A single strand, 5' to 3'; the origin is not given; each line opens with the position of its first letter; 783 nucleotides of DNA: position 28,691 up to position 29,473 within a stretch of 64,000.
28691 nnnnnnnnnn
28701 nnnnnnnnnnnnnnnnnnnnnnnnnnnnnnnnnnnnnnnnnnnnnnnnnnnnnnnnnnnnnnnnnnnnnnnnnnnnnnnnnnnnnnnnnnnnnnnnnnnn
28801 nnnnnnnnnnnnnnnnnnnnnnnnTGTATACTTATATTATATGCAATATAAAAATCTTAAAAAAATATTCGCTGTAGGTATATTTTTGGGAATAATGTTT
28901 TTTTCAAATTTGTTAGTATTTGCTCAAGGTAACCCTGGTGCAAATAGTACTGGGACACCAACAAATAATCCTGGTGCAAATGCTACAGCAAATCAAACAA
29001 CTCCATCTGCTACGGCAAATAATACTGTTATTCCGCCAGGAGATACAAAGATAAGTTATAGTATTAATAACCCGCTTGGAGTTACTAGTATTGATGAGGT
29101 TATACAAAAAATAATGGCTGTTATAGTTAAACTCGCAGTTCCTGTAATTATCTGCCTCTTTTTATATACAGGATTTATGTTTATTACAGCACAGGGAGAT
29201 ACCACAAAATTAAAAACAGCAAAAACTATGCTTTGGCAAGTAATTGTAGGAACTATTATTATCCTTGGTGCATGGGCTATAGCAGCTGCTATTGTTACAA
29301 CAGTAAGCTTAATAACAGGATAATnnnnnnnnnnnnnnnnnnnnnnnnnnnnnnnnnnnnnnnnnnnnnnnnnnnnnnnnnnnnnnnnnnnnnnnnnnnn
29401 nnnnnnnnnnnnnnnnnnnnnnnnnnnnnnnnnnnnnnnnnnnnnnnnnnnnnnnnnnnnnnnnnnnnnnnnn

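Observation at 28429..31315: Array of five tandem VirB2/TrbC-like pilin-type genes (signal peptide + two-helix hairpin)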

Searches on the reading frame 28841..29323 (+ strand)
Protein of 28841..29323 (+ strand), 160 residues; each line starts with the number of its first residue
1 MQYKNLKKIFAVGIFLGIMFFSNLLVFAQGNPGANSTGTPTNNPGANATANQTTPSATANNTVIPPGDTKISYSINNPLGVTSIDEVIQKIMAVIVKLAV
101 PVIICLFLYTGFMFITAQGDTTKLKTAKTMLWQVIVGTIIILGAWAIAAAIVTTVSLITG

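Call 3: search_protein_families(library=pfam, proteins=[window:28841-29323:+], max_evalue=1)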
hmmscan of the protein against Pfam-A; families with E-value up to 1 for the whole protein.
window:28841-29323:+ (160 aa): 4 families
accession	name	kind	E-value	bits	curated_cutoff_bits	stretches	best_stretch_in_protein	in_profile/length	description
PF18895.5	T4SS_pilin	-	8.6e-05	23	26.6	1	81-150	2-70/71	Type IV secretion system pilin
PF02364.21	Glucan_synthase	-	0.073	11.7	37.2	1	89-158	746-814/819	1,3-beta-glucan synthase component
PF02308.21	MgtC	-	0.42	11.4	31.4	1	101-158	53-111/121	MgtC family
PF20990.2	DUF2207_C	-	0.71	10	33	1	9-123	141-200/247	Predicted membrane protein (DUF2207) C-terminal domain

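Call 15: search_protein_families(library=ncbifam, proteins=[window:28841-29323:+], max_evalue=0.01)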
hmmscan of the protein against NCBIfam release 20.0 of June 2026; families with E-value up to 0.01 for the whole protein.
window:28841-29323:+ (160 aa): 1 family
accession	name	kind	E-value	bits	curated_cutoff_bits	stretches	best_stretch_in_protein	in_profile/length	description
NF045849.1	ICE_MMCAP2_0565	equivalog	2.5e-05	23.9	40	1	82-154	7-79/80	Mbov_0395 family pilin-like conjugal transfer protein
